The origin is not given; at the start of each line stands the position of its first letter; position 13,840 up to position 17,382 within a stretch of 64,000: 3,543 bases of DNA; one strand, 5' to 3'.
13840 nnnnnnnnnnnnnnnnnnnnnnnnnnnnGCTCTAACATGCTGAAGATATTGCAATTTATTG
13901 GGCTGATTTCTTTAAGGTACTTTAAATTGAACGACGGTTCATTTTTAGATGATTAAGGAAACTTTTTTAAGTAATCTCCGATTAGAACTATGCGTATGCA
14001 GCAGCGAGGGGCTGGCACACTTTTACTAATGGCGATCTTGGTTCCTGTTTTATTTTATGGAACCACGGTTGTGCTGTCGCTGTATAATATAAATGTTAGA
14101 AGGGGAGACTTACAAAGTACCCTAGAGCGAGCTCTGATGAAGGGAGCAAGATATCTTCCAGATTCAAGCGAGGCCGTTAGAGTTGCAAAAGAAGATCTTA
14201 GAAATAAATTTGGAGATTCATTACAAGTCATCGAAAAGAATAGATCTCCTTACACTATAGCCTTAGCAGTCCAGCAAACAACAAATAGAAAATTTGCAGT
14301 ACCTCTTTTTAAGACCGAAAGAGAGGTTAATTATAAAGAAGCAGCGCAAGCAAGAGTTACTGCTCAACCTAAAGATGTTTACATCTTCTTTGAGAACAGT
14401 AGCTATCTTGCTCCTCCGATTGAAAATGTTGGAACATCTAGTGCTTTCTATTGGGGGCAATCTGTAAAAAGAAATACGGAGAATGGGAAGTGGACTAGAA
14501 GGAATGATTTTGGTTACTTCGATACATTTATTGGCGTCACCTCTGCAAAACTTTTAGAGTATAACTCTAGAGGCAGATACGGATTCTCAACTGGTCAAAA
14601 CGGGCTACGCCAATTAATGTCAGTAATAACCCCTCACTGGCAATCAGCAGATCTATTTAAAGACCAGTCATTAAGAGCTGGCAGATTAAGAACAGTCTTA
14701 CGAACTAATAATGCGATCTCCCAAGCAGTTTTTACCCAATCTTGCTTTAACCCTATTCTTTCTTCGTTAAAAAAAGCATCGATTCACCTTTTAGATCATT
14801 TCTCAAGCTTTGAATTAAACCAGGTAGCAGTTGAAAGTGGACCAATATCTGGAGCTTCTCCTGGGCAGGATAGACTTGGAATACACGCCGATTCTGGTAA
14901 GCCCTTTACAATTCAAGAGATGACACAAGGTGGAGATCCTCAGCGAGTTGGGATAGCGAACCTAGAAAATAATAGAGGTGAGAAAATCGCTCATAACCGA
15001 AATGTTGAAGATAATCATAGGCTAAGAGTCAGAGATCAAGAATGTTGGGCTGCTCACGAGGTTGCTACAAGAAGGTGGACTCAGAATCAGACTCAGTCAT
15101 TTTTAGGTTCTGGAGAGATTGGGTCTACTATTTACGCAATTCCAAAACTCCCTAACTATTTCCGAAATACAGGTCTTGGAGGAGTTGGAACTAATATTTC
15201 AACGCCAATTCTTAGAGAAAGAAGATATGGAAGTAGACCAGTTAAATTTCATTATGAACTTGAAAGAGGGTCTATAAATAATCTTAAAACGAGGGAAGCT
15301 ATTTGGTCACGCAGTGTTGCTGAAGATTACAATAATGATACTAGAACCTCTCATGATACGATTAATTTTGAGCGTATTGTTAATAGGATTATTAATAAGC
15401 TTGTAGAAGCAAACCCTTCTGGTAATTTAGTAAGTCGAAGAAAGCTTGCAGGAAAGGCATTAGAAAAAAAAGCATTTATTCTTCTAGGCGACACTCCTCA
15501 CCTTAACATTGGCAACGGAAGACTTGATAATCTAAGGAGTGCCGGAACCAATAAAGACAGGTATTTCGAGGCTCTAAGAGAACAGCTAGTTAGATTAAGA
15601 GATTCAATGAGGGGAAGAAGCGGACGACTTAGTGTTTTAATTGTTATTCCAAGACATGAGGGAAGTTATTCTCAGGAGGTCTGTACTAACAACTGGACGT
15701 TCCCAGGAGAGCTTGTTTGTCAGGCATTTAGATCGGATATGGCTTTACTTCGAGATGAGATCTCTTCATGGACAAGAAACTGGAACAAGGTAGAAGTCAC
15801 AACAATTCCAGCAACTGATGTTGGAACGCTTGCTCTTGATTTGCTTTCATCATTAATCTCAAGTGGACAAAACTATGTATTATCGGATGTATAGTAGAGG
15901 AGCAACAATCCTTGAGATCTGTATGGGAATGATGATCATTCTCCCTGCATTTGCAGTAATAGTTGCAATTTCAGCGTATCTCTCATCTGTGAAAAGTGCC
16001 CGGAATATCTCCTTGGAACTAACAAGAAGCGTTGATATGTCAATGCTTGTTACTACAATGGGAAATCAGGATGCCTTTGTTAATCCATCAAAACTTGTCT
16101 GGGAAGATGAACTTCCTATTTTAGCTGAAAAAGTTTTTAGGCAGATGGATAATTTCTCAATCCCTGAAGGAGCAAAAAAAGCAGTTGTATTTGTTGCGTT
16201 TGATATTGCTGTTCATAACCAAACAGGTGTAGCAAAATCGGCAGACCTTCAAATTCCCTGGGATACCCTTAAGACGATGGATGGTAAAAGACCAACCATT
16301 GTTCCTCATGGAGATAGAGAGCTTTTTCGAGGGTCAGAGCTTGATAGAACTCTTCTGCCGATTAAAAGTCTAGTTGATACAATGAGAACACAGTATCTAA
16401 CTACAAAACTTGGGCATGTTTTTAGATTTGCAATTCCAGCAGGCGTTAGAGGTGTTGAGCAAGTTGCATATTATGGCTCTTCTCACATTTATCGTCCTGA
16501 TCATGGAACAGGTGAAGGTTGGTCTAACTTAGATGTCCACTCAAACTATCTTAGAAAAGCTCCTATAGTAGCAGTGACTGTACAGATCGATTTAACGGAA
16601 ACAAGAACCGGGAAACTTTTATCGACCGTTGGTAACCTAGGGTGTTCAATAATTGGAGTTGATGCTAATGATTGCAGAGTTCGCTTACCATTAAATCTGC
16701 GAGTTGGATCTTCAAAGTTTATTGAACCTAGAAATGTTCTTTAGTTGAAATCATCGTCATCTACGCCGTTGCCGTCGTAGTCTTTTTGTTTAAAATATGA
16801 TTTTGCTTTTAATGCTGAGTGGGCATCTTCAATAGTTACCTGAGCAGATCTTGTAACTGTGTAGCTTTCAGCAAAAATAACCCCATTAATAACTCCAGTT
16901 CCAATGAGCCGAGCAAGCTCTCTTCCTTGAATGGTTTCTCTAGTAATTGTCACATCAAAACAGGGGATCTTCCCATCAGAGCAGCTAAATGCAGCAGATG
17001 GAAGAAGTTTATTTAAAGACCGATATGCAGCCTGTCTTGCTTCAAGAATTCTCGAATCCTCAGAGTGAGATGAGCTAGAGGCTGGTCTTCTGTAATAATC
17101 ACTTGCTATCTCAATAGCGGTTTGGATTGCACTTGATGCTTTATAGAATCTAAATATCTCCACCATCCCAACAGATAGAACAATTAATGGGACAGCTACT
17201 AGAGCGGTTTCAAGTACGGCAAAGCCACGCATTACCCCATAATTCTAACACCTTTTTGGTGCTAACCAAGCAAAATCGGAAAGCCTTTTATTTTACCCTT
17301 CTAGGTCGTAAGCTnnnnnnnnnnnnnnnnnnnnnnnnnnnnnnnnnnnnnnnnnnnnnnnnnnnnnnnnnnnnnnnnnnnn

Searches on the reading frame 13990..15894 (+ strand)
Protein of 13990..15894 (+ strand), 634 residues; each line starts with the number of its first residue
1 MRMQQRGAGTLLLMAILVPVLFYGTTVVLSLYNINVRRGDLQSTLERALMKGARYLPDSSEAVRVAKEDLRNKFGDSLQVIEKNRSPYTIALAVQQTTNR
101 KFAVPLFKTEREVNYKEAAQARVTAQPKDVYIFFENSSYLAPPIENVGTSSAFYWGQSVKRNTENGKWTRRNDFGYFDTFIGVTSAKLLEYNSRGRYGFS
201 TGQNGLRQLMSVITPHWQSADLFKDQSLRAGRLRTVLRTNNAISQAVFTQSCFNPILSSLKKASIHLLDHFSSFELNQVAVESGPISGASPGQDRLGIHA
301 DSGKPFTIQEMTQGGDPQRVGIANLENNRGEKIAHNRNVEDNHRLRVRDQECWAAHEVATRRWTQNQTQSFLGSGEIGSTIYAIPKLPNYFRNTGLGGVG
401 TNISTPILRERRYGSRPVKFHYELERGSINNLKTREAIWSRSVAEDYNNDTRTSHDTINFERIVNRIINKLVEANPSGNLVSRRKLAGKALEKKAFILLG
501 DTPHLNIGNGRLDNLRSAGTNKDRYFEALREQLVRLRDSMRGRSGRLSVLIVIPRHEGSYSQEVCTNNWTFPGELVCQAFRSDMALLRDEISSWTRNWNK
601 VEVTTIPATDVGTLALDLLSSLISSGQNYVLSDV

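Call 3: search_protein_families(library=pfam, proteins=[window:13990-15894:+], max_evalue=1)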
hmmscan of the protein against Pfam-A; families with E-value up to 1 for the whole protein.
window:13990-15894:+ (634 aa): 0 families

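Call 4: search_protein_families(library=ncbifam, proteins=[window:13990-15894:+], max_evalue=1)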
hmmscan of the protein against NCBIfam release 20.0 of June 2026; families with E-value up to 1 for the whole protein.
window:13990-15894:+ (634 aa): 0 families

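Call 15: find_homologous_proteins(query=window:13990-15894:+)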
Query window:13990-15894:+ (634 aa): 4 proteins with E <= 0.001 among 8000 candidates.
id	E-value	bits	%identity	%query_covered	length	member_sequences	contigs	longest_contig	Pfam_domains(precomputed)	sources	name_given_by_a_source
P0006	0.0e+0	1406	100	98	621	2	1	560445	-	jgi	-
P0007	0.0e+0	1284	88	100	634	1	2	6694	-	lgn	-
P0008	0.0e+0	1064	73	99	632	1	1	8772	-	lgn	-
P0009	0.0e+0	1019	70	99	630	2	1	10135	-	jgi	jgi:hypothetical protein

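Call 20: find_encoding_contigs(protein=P0008, flank=10000, max_places=3)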
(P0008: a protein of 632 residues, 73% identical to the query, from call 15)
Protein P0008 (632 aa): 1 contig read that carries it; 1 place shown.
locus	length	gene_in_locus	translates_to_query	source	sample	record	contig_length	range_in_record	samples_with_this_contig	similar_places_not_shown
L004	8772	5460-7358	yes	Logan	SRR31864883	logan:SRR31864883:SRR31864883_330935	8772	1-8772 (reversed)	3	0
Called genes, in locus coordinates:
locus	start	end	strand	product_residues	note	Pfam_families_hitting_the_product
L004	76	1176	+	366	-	PF00149:Metallophos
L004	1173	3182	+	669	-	PF02463:SMC_N, PF13175:AAA_15, PF13476:AAA_23, PF13555:AAA_29 (weak), PF13304:AAA_21 (weak), PF13558:SbcC_Walker_B (weak)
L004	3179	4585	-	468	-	PF00989:PAS (weak), PF08447:PAS_3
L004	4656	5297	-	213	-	PF06508:QueC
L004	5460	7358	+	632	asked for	-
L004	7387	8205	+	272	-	-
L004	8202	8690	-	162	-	-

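Call 21: find_encoding_contigs(protein=P0009, flank=10000, max_places=3)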
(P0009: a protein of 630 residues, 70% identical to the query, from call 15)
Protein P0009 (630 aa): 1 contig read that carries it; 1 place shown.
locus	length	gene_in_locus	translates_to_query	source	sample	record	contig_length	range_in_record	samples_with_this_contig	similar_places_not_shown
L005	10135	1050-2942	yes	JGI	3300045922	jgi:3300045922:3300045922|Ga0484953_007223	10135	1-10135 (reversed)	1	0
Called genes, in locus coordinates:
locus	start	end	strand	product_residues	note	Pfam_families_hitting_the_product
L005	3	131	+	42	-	?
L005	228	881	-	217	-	PF06508:QueC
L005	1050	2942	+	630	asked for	-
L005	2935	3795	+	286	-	-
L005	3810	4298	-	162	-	-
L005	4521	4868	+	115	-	PF11969:DcpS_C, PF01230:HIT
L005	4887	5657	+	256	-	PF00378:ECH_1, PF16113:ECH_2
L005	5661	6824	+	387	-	PF02771:Acyl-CoA_dh_N, PF02770:Acyl-CoA_dh_M, PF00441:Acyl-CoA_dh_1, PF08028:Acyl-CoA_dh_2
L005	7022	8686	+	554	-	PF01642:MM_CoA_mutase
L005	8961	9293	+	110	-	-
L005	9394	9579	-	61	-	-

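Call 22: find_encoding_contigs(protein=P0006, flank=10000, max_places=3)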
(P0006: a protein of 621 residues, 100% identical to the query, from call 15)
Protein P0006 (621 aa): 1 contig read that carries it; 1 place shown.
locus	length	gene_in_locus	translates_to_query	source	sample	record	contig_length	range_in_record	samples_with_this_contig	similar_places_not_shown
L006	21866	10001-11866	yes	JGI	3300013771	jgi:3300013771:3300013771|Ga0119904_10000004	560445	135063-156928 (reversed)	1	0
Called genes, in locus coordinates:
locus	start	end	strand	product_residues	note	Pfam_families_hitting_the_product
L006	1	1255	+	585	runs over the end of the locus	PF17297:PEPCK_N, PF00821:PEPCK_GTP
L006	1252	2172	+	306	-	PF00535:Glycos_transf_2 (weak)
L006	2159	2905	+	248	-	PF00106:adh_short, PF01370:Epimerase, PF13460:NAD_binding_10 (weak), PF13561:adh_short_C2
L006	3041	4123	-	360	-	PF02771:Acyl-CoA_dh_N, PF02770:Acyl-CoA_dh_M, PF00441:Acyl-CoA_dh_1, PF08028:Acyl-CoA_dh_2, PF22924:ACOX_C_alpha1 (weak)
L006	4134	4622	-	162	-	-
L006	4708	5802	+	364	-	PF00149:Metallophos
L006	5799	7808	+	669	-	PF02463:SMC_N, PF13175:AAA_15, PF13476:AAA_23, PF13555:AAA_29 (weak), PF13558:SbcC_Walker_B (weak)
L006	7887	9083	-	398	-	-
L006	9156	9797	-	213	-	PF06508:QueC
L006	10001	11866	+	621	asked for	-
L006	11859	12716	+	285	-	-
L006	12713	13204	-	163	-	-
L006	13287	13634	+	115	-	PF11969:DcpS_C, PF01230:HIT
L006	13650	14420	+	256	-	PF00378:ECH_1, PF16113:ECH_2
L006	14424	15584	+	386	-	PF02771:Acyl-CoA_dh_N, PF02770:Acyl-CoA_dh_M, PF00441:Acyl-CoA_dh_1, PF08028:Acyl-CoA_dh_2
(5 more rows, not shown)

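Call 46: search_solved_structures(query=A3, max_evalue=10, show_alignments=2)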
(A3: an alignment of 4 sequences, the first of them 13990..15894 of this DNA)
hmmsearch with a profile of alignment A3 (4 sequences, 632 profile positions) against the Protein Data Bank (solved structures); distinct sequences matched with E-value up to 10: 0.

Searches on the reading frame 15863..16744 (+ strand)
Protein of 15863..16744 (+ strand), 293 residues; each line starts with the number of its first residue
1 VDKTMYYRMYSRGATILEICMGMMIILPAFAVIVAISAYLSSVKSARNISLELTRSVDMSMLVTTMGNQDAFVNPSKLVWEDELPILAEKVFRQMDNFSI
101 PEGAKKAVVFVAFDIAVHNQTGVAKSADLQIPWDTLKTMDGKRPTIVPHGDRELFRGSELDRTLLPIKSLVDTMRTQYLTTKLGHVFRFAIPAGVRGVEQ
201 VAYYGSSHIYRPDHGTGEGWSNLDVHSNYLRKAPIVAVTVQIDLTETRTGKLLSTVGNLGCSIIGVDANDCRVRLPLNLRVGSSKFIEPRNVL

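Call 3: search_protein_families(library=pfam, proteins=[window:15863-16744:+], max_evalue=1)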
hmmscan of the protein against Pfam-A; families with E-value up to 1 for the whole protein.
window:15863-16744:+ (293 aa): 0 families

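Call 4: search_protein_families(library=ncbifam, proteins=[window:15863-16744:+], max_evalue=1)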
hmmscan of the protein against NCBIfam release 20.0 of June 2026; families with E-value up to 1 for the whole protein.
window:15863-16744:+ (293 aa): 1 family
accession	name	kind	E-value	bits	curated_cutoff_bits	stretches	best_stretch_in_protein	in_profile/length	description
TIGR02635.1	RhaI_grampos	equivalog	0.15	10.9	531.35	1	116-138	48-70/378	L-rhamnose isomerase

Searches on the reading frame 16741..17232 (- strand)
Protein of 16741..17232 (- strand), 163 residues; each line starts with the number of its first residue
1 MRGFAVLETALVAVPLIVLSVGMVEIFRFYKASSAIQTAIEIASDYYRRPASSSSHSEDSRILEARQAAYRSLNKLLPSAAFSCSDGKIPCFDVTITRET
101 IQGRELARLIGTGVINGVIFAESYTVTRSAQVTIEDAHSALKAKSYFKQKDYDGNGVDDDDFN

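Call 3: search_protein_families(library=pfam, proteins=[window:16741-17232:-], max_evalue=1)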
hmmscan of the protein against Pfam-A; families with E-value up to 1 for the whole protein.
window:16741-17232:- (163 aa): 1 family
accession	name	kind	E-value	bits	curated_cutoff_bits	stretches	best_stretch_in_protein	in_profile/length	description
PF07811.17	TadE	-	0.0013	19.2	22.9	1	3-39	1-37/43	TadE-like protein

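Call 4: search_protein_families(library=ncbifam, proteins=[window:16741-17232:-], max_evalue=1)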
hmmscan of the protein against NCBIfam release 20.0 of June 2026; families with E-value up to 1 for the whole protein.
window:16741-17232:- (163 aa): 1 family
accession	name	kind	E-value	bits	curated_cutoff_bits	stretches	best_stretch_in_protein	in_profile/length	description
NF007749.0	PRK10429.1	equivalog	0.091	11.5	456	1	7-58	410-462/473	melibiose:sodium transporter MelB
